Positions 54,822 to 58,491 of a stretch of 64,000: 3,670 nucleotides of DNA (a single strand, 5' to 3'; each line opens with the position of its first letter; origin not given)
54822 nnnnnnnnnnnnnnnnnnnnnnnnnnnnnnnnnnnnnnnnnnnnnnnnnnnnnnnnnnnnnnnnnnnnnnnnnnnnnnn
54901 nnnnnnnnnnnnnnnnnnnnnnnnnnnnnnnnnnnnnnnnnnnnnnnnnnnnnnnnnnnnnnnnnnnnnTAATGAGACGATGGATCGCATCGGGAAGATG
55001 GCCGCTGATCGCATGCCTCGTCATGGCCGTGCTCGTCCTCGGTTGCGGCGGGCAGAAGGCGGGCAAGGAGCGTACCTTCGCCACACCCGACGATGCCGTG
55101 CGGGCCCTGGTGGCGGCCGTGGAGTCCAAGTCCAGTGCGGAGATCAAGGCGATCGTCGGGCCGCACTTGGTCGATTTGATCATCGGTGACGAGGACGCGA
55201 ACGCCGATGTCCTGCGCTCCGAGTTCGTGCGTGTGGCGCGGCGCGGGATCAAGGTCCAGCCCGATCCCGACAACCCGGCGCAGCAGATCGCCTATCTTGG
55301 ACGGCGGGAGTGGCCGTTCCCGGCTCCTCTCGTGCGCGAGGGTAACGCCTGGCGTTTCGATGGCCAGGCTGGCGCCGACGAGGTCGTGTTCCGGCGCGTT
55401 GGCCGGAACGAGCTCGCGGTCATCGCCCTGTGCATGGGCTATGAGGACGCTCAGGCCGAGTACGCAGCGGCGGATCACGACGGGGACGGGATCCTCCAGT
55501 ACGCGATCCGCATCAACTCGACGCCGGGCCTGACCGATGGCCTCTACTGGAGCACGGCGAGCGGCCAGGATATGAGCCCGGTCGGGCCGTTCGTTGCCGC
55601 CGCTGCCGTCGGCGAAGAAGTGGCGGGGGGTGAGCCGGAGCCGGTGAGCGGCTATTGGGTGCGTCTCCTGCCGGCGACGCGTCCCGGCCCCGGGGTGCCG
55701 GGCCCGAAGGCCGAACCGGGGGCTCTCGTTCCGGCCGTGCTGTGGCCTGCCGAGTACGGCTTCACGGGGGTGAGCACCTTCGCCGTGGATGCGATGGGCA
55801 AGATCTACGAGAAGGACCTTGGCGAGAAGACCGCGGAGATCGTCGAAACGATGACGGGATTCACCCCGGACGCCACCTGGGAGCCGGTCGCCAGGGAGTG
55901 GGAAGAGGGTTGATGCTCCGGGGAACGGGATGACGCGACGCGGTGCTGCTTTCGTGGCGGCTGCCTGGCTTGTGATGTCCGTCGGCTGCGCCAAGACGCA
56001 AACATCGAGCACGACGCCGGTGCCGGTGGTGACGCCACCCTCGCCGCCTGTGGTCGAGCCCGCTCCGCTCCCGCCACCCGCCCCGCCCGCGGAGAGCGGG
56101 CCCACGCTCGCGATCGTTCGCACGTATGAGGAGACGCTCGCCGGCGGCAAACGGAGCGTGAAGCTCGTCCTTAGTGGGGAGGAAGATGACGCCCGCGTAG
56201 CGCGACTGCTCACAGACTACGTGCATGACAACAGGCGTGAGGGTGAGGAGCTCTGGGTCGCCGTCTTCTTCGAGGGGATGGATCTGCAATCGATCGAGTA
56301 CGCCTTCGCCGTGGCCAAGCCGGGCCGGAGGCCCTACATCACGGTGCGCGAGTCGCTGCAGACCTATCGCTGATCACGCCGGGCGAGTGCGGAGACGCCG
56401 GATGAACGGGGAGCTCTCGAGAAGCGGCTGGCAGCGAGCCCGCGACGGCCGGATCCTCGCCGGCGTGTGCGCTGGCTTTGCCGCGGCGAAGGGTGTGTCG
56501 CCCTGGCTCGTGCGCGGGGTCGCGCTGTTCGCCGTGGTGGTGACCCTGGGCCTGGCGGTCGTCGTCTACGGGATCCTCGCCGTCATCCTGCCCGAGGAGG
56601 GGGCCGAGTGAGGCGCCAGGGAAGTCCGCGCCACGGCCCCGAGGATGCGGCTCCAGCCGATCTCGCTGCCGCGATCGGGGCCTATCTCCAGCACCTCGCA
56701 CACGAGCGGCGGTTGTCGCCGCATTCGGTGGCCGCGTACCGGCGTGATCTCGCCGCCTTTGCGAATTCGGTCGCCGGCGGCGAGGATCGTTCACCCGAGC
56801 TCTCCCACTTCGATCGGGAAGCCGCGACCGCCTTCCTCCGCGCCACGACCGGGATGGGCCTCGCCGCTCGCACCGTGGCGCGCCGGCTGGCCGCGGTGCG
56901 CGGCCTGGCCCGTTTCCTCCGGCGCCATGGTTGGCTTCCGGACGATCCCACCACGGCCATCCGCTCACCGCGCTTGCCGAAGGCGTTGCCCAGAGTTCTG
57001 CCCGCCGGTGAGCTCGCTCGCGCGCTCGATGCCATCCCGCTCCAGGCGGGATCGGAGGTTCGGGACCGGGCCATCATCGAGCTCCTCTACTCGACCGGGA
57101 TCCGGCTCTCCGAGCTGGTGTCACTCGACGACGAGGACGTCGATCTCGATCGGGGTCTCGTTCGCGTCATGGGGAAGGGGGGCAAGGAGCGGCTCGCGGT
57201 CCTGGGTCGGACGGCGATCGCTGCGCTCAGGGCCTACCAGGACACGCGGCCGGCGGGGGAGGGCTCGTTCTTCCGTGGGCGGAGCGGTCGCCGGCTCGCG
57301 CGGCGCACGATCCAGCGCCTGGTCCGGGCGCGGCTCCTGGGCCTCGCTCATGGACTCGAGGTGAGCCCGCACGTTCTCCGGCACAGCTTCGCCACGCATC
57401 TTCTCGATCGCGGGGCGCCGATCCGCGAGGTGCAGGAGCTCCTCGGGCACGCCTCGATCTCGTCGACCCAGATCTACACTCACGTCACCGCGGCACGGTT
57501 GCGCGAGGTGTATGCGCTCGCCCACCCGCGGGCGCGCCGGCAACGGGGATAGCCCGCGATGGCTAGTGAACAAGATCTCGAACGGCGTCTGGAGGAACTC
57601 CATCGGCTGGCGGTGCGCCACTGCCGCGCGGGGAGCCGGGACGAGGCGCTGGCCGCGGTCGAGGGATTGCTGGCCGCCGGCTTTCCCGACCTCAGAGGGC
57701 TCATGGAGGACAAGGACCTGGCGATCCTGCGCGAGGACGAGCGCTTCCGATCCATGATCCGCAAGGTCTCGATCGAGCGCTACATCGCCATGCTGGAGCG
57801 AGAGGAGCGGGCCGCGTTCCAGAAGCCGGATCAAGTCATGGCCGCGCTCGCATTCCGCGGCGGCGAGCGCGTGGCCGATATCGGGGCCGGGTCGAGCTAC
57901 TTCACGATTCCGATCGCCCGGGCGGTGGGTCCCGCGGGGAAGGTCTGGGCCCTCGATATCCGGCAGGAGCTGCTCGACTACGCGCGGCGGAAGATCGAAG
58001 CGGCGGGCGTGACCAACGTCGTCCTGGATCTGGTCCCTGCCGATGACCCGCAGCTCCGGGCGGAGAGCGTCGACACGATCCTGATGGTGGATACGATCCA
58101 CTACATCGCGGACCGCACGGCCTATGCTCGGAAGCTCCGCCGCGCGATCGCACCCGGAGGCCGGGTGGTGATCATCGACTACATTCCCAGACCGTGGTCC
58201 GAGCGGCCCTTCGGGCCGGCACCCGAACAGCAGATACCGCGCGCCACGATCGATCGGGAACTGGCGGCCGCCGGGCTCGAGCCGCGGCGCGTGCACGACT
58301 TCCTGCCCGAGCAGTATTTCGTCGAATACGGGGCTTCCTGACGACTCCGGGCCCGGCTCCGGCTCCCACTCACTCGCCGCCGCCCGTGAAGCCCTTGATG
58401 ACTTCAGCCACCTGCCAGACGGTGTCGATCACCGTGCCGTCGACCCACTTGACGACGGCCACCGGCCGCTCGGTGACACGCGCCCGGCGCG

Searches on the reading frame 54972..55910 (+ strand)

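Call 29: search_protein_families(library=pfam, proteins=[window:54972-55910:+], max_evalue=0.001)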
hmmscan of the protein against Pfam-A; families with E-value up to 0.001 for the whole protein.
window:54972-55910:+ (313 aa): 1 family
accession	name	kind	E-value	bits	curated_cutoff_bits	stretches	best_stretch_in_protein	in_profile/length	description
PF11453.13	DUF2950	-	3.1e-73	246.7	20.2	1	34-306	2-274/274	Protein of unknown function (DUF2950)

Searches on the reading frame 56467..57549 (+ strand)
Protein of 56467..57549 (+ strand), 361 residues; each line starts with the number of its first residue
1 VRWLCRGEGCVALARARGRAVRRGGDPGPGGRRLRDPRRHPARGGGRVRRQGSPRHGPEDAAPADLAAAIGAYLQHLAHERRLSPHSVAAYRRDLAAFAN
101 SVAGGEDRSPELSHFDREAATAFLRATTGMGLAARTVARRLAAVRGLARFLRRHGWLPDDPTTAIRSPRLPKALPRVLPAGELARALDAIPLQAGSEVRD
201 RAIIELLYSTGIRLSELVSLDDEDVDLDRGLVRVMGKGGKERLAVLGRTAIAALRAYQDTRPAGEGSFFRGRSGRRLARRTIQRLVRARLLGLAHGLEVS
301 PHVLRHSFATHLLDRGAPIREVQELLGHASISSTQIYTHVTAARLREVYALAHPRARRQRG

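Call 29: search_protein_families(library=pfam, proteins=[window:56467-57549:+], max_evalue=0.001)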
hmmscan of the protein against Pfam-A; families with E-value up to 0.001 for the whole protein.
window:56467-57549:+ (361 aa): 2 families
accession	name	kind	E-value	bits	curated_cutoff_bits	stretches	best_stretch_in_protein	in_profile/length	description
PF00589.27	Phage_integrase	-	7.5e-40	136.9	27.1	1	180-343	5-171/172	Phage integrase family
PF02899.23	Phage_int_SAM_1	-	3.7e-16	59.6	22.3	1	72-154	3-82/83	Phage integrase, N-terminal SAM-like domain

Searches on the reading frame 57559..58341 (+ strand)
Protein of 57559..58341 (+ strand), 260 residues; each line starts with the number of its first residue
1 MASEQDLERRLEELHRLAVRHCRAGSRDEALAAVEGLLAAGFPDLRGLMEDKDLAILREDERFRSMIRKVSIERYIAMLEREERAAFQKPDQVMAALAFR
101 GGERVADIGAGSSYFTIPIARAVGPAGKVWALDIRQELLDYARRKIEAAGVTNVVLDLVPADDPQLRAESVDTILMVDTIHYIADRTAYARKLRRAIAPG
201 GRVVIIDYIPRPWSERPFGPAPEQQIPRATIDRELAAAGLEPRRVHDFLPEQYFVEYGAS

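Call 29: search_protein_families(library=pfam, proteins=[window:57559-58338:+], max_evalue=0.001)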
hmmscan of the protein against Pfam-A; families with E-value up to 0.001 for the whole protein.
window:57559-58338:+ (260 aa): 9 families
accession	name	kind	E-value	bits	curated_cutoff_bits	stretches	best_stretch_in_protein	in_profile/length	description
PF13847.12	Methyltransf_31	-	7.4e-16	58.6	27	1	101-208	3-112/145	Methyltransferase domain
PF13649.12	Methyltransf_25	-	1.5e-14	54.9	27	1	105-201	1-97/97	Methyltransferase domain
PF08242.18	Methyltransf_12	-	2.2e-14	54.4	30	1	107-203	2-98/98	Methyltransferase domain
PF08241.18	Methyltransf_11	-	1.2e-13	51.9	21.2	1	107-205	2-95/95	Methyltransferase domain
PF01209.24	Ubie_methyltran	-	2.7e-12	47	20.1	1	92-207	38-153/233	ubiE/COQ5 methyltransferase family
PF13489.12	Methyltransf_23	-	4.7e-09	36.6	27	1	93-209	13-120/164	Methyltransferase domain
PF01135.25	PCMT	-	1.6e-07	31.7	20.3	1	94-205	66-171/210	Protein-L-isoaspartate(D-aspartate) O-methyltransferase (PCMT)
PF08704.16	GCD14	-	4.1e-06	27.1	26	1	93-155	32-94/247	tRNA methyltransferase complex GCD14 subunit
PF02475.24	TRM5-TYW2_MTfase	-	0.00015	22.2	28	1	99-177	34-111/164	TRM5/TYW2 methyltransferase domain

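Call 58: find_encoding_contigs(protein=window:57559-58341:+, flank=2000, max_places=3)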
Protein window:57559-58341:+ (260 aa): 2 contigs read that carry it; 1 place shown.
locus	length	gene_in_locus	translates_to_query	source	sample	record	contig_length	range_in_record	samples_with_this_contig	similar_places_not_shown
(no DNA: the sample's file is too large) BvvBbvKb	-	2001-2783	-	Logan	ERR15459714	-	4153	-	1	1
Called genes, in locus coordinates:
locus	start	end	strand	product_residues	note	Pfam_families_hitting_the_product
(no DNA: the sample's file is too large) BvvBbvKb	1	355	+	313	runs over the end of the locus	PF11453:DUF2950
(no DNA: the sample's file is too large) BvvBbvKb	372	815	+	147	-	-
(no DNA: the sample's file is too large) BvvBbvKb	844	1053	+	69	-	PF04024:PspC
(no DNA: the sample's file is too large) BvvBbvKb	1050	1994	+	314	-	PF02899:Phage_int_SAM_1, PF00589:Phage_integrase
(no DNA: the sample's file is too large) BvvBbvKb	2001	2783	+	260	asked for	PF01209:Ubie_methyltran, PF13489:Methyltransf_23, PF01135:PCMT (weak), PF08704:GCD14 (weak), PF08241:Methyltransf_11, PF08242:Methyltransf_12, PF13649:Methyltransf_25, PF13847:Methyltransf_31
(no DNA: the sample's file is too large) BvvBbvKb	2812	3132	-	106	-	?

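Call 60: find_encoding_contigs(protein=window:57559-58341:+, flank=10000, max_places=10)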
Protein window:57559-58341:+ (260 aa): 2 contigs read that carry it; 1 place shown.
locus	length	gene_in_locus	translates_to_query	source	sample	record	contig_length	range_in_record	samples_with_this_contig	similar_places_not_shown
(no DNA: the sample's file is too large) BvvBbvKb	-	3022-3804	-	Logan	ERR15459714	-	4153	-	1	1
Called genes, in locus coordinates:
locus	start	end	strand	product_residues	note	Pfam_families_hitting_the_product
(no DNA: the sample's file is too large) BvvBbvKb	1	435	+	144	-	?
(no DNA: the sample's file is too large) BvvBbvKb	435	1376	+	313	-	PF11453:DUF2950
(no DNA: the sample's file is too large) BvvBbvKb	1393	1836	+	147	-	-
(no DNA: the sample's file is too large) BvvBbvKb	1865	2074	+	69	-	PF04024:PspC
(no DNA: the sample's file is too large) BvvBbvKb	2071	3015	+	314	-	PF02899:Phage_int_SAM_1, PF00589:Phage_integrase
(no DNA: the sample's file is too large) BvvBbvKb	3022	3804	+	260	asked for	PF01209:Ubie_methyltran, PF13489:Methyltransf_23, PF01135:PCMT (weak), PF08704:GCD14 (weak), PF08241:Methyltransf_11, PF08242:Methyltransf_12, PF13649:Methyltransf_25, PF13847:Methyltransf_31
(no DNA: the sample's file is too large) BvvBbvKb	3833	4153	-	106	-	?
